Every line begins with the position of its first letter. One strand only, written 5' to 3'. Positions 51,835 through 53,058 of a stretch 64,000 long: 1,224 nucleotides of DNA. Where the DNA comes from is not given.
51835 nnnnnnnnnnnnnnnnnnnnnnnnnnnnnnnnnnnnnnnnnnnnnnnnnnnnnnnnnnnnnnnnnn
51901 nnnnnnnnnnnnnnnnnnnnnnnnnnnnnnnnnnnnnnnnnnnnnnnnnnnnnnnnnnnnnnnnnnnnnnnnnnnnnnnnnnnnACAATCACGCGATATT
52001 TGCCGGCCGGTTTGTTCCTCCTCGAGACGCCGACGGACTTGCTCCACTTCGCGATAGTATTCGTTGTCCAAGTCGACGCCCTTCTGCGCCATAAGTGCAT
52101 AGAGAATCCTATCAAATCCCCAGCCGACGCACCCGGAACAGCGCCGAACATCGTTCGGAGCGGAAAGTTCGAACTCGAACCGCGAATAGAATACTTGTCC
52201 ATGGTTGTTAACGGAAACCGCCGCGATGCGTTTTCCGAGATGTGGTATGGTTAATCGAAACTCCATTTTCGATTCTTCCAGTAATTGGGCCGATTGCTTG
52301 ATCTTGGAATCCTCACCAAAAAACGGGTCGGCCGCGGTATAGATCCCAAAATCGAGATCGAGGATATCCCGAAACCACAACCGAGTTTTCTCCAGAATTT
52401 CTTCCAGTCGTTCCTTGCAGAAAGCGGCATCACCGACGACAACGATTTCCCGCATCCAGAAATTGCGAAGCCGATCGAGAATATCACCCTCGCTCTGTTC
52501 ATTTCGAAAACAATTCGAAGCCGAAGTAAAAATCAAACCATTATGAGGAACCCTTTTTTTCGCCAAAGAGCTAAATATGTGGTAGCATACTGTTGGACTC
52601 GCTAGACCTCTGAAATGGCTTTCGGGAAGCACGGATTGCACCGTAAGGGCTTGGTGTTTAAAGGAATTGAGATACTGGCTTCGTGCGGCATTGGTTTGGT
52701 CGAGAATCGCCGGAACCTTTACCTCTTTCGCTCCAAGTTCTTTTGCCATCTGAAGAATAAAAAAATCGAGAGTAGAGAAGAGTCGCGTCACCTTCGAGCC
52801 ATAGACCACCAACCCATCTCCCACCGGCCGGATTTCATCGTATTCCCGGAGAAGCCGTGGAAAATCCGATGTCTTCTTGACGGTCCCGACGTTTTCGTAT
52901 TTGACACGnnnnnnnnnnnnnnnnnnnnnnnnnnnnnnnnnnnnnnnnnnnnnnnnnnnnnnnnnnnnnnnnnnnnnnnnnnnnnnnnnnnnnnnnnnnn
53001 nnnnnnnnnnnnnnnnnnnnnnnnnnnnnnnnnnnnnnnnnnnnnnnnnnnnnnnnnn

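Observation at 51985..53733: Domain anatomy of the fusion enzyme: class II motifs and a putative Zn triad retained, tRNA-binding arm absent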

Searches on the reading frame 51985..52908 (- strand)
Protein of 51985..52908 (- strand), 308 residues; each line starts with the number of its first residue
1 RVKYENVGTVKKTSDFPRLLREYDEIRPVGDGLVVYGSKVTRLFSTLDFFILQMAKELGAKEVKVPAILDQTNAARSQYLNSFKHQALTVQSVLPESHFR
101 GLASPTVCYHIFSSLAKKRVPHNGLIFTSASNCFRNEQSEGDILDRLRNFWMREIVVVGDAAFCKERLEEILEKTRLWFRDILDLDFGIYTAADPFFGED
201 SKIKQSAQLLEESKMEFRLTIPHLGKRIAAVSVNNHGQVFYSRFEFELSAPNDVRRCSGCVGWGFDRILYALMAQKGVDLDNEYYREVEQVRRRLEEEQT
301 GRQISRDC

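Call 41: search_solved_structures(query=A1, max_evalue=0.01, show_alignments=4)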
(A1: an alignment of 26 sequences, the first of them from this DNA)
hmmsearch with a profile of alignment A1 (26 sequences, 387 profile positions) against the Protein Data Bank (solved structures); distinct sequences matched with E-value up to 0.01: 29.
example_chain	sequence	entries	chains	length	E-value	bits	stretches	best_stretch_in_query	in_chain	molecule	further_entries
3mey_A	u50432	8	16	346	2.6e-62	214.2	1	83-385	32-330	Bll0957 protein | Amino acid--[acyl-carrier-protein] ligase 1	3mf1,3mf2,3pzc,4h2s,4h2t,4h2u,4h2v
4h2w_A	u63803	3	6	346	6.4e-61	209.6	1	83-385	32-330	Amino acid--[acyl-carrier-protein] ligase 1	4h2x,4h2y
3w3s_A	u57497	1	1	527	7.8e-43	150.1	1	63-384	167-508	Type-2 serine--tRNA ligase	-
2cim_A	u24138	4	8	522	1.3e-26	96.7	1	39-384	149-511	SERYL-TRNA SYNTHETASE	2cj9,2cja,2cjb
2j3l_A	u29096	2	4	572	3.1e-08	36.2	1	88-156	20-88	PROLYL-TRNA SYNTHETASE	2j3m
6l2p_A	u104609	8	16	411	2.2e-06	30.1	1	224-282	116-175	Threonine--tRNA ligase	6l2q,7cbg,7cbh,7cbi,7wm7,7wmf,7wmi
6vu9_A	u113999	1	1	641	2.4e-06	30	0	224-282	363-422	Threonine--tRNA ligase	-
5znj_A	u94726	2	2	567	3.7e-06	29.3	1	83-151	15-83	Proline--tRNA ligase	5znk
8qic_A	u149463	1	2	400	1e-05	27.9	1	224-282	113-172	Threonine--tRNA ligase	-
1evk_A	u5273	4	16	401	1e-05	27.9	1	224-282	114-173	THREONYL-TRNA SYNTHETASE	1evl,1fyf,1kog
8h99_A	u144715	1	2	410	1e-05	27.9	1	224-282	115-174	Threonine--tRNA ligase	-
8wij_B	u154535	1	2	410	1e-05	27.9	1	224-282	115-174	Threonine--tRNA ligase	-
8wig_A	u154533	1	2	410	1e-05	27.9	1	224-282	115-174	Threonine--tRNA ligase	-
4p3o_A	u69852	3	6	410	1e-05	27.9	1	224-282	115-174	Threonine--tRNA ligase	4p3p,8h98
8wia_A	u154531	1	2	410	1e-05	27.9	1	224-282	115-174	Threonine--tRNA ligase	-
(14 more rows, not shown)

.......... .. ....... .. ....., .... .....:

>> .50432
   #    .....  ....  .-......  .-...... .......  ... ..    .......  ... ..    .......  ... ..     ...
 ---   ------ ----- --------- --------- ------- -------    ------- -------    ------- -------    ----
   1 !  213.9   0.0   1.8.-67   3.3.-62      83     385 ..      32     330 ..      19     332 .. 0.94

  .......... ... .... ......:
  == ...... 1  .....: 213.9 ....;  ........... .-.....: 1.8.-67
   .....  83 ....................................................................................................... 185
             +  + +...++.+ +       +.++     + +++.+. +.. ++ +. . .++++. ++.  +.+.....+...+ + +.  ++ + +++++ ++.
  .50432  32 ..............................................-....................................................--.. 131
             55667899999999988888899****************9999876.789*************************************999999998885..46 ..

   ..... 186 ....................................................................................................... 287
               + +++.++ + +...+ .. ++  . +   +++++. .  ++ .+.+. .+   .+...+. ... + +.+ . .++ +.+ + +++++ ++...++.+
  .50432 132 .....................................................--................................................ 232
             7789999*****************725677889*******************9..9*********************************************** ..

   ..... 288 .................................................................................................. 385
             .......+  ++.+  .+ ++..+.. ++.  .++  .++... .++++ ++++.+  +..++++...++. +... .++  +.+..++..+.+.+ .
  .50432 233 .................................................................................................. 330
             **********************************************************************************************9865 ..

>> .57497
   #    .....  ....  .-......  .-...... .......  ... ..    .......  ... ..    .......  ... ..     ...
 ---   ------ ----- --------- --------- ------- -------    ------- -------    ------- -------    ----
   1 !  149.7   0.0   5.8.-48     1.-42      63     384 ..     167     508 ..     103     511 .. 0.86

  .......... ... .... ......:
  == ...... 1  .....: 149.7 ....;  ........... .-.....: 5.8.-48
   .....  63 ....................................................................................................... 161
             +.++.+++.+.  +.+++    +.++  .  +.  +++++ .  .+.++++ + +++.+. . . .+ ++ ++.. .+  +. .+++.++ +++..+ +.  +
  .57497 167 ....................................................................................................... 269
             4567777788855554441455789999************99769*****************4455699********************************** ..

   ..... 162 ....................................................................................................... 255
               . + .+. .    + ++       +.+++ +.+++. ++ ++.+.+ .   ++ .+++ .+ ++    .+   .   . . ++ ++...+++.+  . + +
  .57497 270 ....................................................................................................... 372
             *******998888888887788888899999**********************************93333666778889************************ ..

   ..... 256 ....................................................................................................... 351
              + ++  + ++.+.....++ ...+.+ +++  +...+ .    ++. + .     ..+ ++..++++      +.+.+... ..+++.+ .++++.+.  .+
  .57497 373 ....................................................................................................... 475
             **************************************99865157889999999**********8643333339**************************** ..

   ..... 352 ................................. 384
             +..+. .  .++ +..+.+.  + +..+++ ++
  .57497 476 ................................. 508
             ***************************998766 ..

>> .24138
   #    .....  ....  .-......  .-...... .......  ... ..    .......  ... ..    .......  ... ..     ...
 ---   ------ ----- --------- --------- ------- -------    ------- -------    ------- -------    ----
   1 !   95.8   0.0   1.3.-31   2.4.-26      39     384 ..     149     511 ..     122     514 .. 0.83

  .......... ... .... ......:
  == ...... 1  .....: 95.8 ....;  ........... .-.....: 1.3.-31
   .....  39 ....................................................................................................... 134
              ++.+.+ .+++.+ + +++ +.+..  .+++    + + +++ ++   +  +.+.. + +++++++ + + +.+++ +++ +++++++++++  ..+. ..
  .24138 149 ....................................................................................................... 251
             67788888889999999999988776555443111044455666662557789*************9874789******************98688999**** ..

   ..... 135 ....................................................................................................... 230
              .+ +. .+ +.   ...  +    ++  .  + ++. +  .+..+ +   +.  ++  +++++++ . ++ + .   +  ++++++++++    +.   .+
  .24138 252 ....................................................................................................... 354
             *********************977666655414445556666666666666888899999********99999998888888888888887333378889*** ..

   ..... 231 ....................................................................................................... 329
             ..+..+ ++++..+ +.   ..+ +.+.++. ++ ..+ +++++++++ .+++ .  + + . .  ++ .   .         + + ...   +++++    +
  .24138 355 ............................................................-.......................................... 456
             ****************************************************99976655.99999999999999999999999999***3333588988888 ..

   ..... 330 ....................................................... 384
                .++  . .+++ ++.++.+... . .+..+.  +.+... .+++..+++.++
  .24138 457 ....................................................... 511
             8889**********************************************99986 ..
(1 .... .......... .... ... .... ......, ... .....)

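Call 47: find_related_loci(query=A4, collection=genome_contigs, flank=6000)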
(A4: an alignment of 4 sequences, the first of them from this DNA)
Query A4 (308 aa) in genome_contigs; peptide patterns used: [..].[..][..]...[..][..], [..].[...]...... (x = any residue, [..] = any of these).
27 stretches matched a pattern; 3 encode a relative of the query (tblastn E <= 1e-3); 3 distinct loci.
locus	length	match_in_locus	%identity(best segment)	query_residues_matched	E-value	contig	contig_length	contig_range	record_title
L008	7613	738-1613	40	20-304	1e-68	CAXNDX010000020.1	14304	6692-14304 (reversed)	MAG: Candidatus Woesearchaeota archaeon isolate MaH-09apr19-256 genome assembly, contig: MaH-09apr19-C10523, whole genom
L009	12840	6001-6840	42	2-286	5e-66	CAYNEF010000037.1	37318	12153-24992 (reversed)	MAG TPA_asm: uncultured Pseudobdellovibrionaceae bacterium isolate SRP278252_co1_294 genome assembly, contig: NODE_1646_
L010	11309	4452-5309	37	5-286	2e-62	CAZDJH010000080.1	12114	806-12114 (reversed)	MAG TPA_asm: uncultured archaeon isolate SRP141376_co4_317 genome assembly, contig: NODE_8778_length_12114_cov_2.830251,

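Call 51: search_protein_families(library=pfam, proteins=[L009:1617-2768:+, L009:2781-3977:+, L009:3973-4842:+, L009:4817-5677:+, L009:5729-5965:+, L009:5965-6855:+, L009:6870-7724:+, L009:7816-9420:+, L009:9434-10582:+, L009:599-1528:+], max_evalue=0.01)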
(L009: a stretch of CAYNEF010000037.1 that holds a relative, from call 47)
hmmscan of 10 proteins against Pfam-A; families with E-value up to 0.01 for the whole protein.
L009:1617-2768:+ (384 aa): 1 family
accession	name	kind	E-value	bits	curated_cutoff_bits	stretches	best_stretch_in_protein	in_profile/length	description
PF13528.12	Glyco_trans_1_3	-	9.3e-07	28.7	25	1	1-293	1-278/322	Glycosyl transferase family 1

L009:2781-3977:+ (399 aa): 6 families
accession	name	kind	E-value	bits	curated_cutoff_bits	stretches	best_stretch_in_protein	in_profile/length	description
PF01041.23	DegT_DnrJ_EryC1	-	3e-86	290.3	19.8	1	41-394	6-346/360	DegT/DnrJ/EryC1/StrS aminotransferase family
PF01276.26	OKR_DC_1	-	2.9e-06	26.8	27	1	69-201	75-207/417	Orn/Lys/Arg decarboxylase, major domain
PF00155.27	Aminotran_1_2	-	3e-06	27.1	19.7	1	65-151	47-143/361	Aminotransferase class I and II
PF01212.27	Beta_elim_lyase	-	2.2e-05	24.4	27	1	64-321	36-276/288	Beta-eliminating lyase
PF05889.19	SepSecS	-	0.0032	16.7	21.1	0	179-246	173-239/389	O-phosphoseryl-tRNA(Sec) selenium transferase, SepSecS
PF01053.26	Cys_Met_Meta_PP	-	0.0062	15.6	27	1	63-120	55-111/381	Cys/Met metabolism PLP-dependent enzyme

L009:3973-4842:+ (290 aa): 1 family
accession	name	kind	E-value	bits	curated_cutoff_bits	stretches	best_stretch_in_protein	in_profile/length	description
PF13527.13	Acetyltransf_9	-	1.3e-05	25.6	25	1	3-91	1-88/127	Acetyltransferase (GNAT) domain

L009:4817-5677:+ (287 aa): 1 family
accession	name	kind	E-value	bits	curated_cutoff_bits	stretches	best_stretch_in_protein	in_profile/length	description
PF02585.22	PIG-L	-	1e-14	55.6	28.2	1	70-179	2-128/129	GlcNAc-PI de-N-acetylase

L009:5729-5965:+ (79 aa): 1 family
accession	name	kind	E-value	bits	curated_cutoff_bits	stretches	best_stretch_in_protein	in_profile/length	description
PF00550.31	PP-binding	-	1.2e-06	29.1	20.8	1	24-77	15-67/67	Phosphopantetheine attachment site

L009:5965-6855:+ (297 aa): 1 family
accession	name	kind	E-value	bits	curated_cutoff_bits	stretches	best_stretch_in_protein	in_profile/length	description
PF00587.30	tRNA-synt_2b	-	1.8e-07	31.9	29.3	1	111-281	16-178/179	tRNA synthetase class II core domain (G, H, P, S and T)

L009:6870-7724:+ (285 aa): 14 families
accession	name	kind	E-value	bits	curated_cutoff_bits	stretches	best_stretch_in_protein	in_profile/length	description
PF08241.18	Methyltransf_11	-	9.3e-25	87.5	21.2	1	73-166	1-94/95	Methyltransferase domain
PF13649.12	Methyltransf_25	-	1.7e-22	80.4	27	1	72-163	1-97/97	Methyltransferase domain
PF13489.12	Methyltransf_23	-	3.8e-18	66.2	27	1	50-172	5-121/164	Methyltransferase domain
PF13847.12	Methyltransf_31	-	1.1e-15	58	27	1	68-165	3-107/145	Methyltransferase domain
PF08242.18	Methyltransf_12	-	1.8e-14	54.7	30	1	73-164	1-97/98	Methyltransferase domain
PF01209.24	Ubie_methyltran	-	3.3e-09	36.9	20.1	1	67-168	46-152/233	ubiE/COQ5 methyltransferase family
PF03141.22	Methyltransf_29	-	1e-06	28.1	23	1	65-163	114-213/506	Putative S-adenosyl-L-methionine-dependent methyltransferase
PF02353.26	CMAS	-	7.7e-06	25.9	27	1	70-165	64-162/273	Mycolic acid cyclopropane synthetase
PF05175.20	MTS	-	8.9e-06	25.9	23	1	65-184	30-155/170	Methyltransferase small domain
PF08003.17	Methyltransf_9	-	2.2e-05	24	23.8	1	65-166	112-216/315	Protein of unknown function (DUF1698)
PF01555.25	N6_N4_Mtase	-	0.0011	19.4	26.7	0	5-107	136-220/221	DNA methylase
PF00398.26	RrnaAD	-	0.0025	17.4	24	1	59-118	20-80/263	Ribosomal RNA adenine dimethylase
PF05958.17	tRNA_U5-meth_tr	-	0.0038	16.7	23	1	54-124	187-259/357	tRNA (Uracil-5-)-methyltransferase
PF05219.18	DREV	-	0.0065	16.1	26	0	64-169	89-188/265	DREV methyltransferase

L009:7816-9420:+ (535 aa): 4 families
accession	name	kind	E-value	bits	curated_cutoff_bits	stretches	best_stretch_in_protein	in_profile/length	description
PF13714.12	PEP_mutase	-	1.5e-62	211.7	31.5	1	7-251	1-239/240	Phosphoenolpyruvate phosphomutase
PF12804.13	NTP_transf_3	-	2e-13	51.3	27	1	294-411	1-121/160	MobA-like NTP transferase domain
PF00483.29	NTP_transferase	-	3e-07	30.7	21.2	1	294-359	2-68/245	Nucleotidyl transferase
PF01128.25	IspD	-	0.0001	22.6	27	1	293-348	2-55/221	2-C-methyl-D-erythritol 4-phosphate cytidylyltransferase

L009:9434-10582:+ (383 aa): 2 families
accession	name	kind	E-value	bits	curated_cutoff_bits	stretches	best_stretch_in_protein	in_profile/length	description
PF02775.26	TPP_enzyme_C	-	8.3e-16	58.6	21.9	1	235-347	26-150/151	Thiamine pyrophosphate enzyme, C-terminal TPP binding domain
PF02776.23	TPP_enzyme_N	-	4.2e-13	49.5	26.8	1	4-112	4-110/119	Thiamine pyrophosphate enzyme, N-terminal TPP binding domain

L009:599-1528:+ (310 aa): 2 families
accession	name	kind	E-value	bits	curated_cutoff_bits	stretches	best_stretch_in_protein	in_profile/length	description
PF07611.17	DUF1574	-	0.0045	16.8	29.1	1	51-134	65-148/342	Protein of unknown function (DUF1574)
PF16822.11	ALGX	-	0.0097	16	26.5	0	240-302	73-131/268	SGNH hydrolase-like domain, acetyltransferase AlgX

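Call 52: search_protein_families(library=pfam, proteins=[L008:25-663:+, L008:663-1571:+, L008:1578-2888:+, L008:3003-3659:+, L008:3689-4846:+, L008:4922-5917:-, L008:5995-7281:-], max_evalue=0.01)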
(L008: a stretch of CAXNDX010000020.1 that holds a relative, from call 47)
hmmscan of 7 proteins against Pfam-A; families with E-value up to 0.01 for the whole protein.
L008:25-663:+ (213 aa): 1 family
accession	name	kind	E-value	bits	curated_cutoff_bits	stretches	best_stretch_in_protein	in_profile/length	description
PF02522.19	Antibiotic_NAT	-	2.3e-32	112.9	25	1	3-195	18-226/232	Aminoglycoside 3-N-acetyltransferase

L008:663-1571:+ (303 aa): 1 family
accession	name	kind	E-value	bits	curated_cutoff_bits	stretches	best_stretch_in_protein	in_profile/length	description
PF00587.30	tRNA-synt_2b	-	0.00014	22.5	29.3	1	138-283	39-177/179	tRNA synthetase class II core domain (G, H, P, S and T)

L008:1578-2888:+ (437 aa): 4 families
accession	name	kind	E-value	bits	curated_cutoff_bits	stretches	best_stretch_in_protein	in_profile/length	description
PF16254.10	DUF4910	-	5.2e-105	350.2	26.6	1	18-355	1-247/247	Domain of unknown function (DUF4910)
PF09940.16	DUF2172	-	7.4e-42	142.1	27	1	68-159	1-92/92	Domain of unknown function (DUF2172)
PF16221.11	HTH_47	-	1.8e-25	88.7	27.1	1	357-432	2-77/78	winged helix-turn-helix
PF04389.22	Peptidase_M28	-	0.0011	19.1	21.3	1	193-346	31-190/193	Peptidase family M28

L008:3003-3659:+ (219 aa): 1 family
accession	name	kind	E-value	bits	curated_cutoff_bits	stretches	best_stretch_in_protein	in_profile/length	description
PF02585.22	PIG-L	-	2.8e-28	99.4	28.2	1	4-124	1-128/129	GlcNAc-PI de-N-acetylase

L008:3689-4846:+ (386 aa): 5 families
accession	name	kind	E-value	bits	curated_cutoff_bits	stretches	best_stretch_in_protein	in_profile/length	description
PF00534.26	Glycos_transf_1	-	6.7e-20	71.8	26.4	1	177-349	4-169/172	Glycosyl transferases group 1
PF13692.12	Glyco_trans_1_4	-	7.7e-19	68.8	27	1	189-339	2-141/142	Glycosyl transferases group 1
PF13439.12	Glyco_transf_4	-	3.2e-13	50.5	28.5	1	21-169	7-169/170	Glycosyltransferase Family 4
PF13477.12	Glyco_trans_4_2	-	1.9e-06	28.6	23.4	1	19-117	10-104/139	Glycosyl transferase 4-like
PF13524.12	Glyco_trans_1_2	-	4.5e-05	23.9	25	1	293-354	67-130/144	Glycosyl transferase-like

L008:4922-5917:- (332 aa): 9 families
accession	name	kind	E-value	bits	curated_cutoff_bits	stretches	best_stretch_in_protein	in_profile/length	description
PF13489.12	Methyltransf_23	-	2e-28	99.6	27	1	107-261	7-163/164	Methyltransferase domain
PF08241.18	Methyltransf_11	-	6.1e-17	62.5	21.2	1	127-215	1-95/95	Methyltransferase domain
PF08242.18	Methyltransf_12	-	2.2e-14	54.4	30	1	127-213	1-98/98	Methyltransferase domain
PF13649.12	Methyltransf_25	-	1.4e-11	45.3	27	1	127-211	2-97/97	Methyltransferase domain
PF13847.12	Methyltransf_31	-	1.1e-09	38.6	27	1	125-233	6-127/145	Methyltransferase domain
PF07021.18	MetW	-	3.5e-06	27.2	21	1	125-206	16-101/193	Methionine biosynthesis protein MetW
PF02353.26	CMAS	-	0.0002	21.2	27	1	75-218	23-167/273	Mycolic acid cyclopropane synthetase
PF01209.24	Ubie_methyltran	-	0.00031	20.6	20.1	1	164-231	99-165/233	ubiE/COQ5 methyltransferase family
PF20922.3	Anamorsin_N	-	0.0027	17.8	27.1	1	161-221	32-93/163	Anamorsin, N-terminal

L008:5995-7281:- (429 aa): 3 families
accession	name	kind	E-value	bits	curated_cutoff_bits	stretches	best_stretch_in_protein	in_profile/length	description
PF02223.23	Thymidylate_kin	-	8.6e-08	32.5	27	1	233-382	3-140/185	Thymidylate kinase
PF13191.12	AAA_16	-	0.0011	20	32.6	1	227-260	25-55/167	AAA ATPase domain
PF03029.23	ATP_bind_1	-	0.0092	16.2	27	0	231-260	1-30/240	Conserved hypothetical ATP binding protein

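Call 93: find_related_loci(query=A4, collection=metagenome_contigs, flank=5000)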
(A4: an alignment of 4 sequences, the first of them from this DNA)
Query A4 (308 aa) in metagenome_contigs; peptide patterns used: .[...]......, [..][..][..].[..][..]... (x = any residue, [..] = any of these).
221 stretches matched a pattern; 20 encode a relative of the query (tblastn E <= 1e-3); 20 distinct loci.
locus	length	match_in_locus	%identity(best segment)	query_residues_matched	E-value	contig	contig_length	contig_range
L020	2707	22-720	47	53-288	4e-71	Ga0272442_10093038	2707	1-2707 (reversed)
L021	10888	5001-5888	41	1-288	4e-70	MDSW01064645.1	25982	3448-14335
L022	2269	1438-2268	42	1-281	1e-68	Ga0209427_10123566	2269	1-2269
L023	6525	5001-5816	40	20-288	5e-67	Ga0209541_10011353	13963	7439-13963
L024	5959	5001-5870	40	2-292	1e-64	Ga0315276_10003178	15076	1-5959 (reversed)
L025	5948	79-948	40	2-292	1e-64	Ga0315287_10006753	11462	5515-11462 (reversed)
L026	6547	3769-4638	38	2-288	3e-62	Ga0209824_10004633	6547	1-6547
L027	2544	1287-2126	39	26-304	3e-62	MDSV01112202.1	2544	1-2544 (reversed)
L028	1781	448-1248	41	26-282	1e-62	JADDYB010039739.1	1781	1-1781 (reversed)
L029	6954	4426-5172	41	15-277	9e-60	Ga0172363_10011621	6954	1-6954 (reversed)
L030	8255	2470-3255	40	26-288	7e-60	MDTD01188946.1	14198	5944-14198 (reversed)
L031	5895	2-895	30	4-280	2e-34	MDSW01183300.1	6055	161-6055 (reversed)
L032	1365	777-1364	35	19-214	2e-34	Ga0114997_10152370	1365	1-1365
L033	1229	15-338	45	179-288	2e-31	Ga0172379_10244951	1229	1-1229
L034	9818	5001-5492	35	104-274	3e-23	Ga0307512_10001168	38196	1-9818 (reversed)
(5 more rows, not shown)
